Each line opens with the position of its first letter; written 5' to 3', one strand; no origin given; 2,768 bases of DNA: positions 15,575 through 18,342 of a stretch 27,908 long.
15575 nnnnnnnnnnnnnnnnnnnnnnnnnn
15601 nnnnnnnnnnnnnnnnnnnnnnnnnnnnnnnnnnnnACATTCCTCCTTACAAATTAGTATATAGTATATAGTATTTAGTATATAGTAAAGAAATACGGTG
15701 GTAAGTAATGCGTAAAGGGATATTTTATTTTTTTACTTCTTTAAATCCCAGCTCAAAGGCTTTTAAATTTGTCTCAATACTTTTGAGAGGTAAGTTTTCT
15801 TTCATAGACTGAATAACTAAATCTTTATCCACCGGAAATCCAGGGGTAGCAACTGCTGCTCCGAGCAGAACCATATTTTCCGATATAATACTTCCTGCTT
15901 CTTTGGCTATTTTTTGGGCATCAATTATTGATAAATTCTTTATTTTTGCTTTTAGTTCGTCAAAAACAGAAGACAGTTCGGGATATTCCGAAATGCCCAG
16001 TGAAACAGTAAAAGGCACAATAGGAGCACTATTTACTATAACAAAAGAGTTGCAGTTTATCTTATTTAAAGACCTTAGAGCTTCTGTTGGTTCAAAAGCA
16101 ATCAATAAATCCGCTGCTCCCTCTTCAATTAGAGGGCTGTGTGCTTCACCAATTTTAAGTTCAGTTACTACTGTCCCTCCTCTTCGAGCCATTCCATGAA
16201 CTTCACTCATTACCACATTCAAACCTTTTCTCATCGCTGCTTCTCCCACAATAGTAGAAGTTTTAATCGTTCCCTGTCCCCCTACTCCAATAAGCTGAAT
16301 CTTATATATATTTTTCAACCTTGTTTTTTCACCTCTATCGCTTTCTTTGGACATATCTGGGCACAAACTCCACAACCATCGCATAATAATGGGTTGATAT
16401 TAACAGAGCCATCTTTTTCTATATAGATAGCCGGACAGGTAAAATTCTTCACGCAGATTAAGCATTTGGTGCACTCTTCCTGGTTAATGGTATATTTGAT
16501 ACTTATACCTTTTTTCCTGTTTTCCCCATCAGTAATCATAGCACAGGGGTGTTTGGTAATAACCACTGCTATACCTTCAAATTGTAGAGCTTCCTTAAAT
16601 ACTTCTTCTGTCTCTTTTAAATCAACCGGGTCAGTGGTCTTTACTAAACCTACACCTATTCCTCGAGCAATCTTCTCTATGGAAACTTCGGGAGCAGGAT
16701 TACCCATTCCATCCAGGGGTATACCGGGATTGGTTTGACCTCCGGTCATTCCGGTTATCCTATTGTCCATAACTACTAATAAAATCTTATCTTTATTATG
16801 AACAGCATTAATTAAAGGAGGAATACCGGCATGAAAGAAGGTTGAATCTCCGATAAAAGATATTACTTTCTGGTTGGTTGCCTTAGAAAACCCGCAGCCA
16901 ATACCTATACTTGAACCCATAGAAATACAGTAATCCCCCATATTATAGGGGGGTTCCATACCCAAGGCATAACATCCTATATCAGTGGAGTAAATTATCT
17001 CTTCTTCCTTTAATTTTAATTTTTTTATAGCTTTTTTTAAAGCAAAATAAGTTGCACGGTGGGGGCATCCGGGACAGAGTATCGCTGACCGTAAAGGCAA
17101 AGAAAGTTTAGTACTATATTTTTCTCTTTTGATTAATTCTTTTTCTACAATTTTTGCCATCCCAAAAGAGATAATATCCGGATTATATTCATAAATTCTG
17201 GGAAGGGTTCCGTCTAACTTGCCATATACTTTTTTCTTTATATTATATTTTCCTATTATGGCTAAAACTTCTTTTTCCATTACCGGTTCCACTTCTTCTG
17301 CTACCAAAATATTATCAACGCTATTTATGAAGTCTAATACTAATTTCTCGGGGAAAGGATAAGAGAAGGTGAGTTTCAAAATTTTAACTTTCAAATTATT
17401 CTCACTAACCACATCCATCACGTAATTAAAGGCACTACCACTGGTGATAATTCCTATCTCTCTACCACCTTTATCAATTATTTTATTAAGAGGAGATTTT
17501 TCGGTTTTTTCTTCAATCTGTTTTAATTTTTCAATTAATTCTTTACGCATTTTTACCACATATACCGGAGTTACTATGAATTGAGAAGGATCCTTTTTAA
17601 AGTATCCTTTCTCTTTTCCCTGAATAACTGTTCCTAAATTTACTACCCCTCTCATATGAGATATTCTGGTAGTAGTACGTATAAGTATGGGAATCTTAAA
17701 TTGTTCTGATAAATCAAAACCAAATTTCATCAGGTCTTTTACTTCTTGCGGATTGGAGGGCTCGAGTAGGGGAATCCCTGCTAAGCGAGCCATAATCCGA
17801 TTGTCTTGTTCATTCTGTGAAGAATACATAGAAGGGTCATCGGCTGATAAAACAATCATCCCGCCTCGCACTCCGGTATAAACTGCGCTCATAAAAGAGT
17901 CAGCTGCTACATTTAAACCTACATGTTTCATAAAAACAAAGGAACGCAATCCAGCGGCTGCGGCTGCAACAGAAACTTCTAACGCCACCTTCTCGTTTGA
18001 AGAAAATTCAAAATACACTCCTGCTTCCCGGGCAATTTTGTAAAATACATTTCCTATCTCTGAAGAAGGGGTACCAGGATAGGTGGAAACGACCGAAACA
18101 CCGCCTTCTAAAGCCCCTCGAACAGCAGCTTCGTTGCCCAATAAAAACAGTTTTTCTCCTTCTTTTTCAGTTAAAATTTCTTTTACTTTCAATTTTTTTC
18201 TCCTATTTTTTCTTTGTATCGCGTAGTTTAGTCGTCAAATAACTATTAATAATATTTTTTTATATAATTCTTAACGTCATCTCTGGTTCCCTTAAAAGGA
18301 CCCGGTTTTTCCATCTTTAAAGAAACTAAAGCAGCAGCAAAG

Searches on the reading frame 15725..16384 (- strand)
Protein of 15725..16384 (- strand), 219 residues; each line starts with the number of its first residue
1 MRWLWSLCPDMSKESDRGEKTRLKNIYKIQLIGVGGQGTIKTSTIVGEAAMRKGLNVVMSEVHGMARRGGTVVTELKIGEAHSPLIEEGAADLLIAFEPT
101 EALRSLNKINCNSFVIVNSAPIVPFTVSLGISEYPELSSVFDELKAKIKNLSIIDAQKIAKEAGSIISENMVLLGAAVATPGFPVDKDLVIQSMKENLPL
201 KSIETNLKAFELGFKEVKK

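Call 14: search_protein_families(library=pfam, proteins=[window:15725-16384:-], max_evalue=0.001)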
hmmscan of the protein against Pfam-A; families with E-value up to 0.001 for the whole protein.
window:15725-16384:- (219 aa): 1 family
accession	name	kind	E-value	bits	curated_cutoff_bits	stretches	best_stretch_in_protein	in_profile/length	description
PF01558.24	POR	-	4.5e-40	138.1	27.4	1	35-214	1-172/173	Pyruvate ferredoxin/flavodoxin oxidoreductase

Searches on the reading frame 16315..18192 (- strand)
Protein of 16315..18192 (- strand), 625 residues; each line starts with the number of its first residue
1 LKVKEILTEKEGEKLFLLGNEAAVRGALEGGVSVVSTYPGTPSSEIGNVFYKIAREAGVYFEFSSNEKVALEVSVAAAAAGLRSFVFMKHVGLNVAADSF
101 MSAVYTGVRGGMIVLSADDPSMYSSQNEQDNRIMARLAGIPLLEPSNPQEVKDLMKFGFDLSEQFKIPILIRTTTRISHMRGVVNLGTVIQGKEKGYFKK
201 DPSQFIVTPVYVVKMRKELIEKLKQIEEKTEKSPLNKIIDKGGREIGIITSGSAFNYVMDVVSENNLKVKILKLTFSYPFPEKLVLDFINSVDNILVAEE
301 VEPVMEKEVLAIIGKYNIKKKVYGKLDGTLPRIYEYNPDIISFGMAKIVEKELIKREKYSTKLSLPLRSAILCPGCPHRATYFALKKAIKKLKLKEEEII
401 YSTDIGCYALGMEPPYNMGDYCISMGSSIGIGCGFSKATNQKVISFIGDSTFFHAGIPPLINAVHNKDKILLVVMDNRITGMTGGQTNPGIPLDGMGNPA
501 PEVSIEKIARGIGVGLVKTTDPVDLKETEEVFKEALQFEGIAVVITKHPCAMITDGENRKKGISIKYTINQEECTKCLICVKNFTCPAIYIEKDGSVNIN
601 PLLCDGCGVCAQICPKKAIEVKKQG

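Call 14: search_protein_families(library=pfam, proteins=[window:16315-18192:-], max_evalue=0.001)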
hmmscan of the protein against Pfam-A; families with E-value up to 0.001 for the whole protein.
window:16315-18192:- (625 aa): 9 families
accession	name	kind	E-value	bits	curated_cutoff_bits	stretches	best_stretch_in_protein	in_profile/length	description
PF02775.26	TPP_enzyme_C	-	1.9e-23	83.4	21.9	1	404-544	1-149/151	Thiamine pyrophosphate enzyme, C-terminal TPP binding domain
PF01855.24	POR_N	-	4.6e-14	53.1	27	1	26-188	2-169/231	Pyruvate flavodoxin/ferredoxin oxidoreductase, thiamine diP-bdg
PF00037.32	Fer4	-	3.6e-08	33.3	21.1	1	598-620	2-24/24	4Fe-4S binding domain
PF13237.11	Fer4_10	-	6.2e-06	26.5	25.5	1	568-615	3-53/53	4Fe-4S dicluster domain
PF17147.9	PFOR_II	-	4.2e-05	24.3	27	1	246-333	3-99/102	Pyruvate:ferredoxin oxidoreductase core domain II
PF13187.11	Fer4_9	-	0.00029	21.3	27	1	573-619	1-52/52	4Fe-4S dicluster domain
PF14697.11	Fer4_21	-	0.00031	21.3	35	1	569-620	3-58/59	4Fe-4S dicluster domain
PF12838.12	Fer4_7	-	0.00055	20.8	27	0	574-618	2-52/52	4Fe-4S dicluster domain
PF12837.12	Fer4_6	-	0.00085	19.6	25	1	597-619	2-24/24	4Fe-4S binding domain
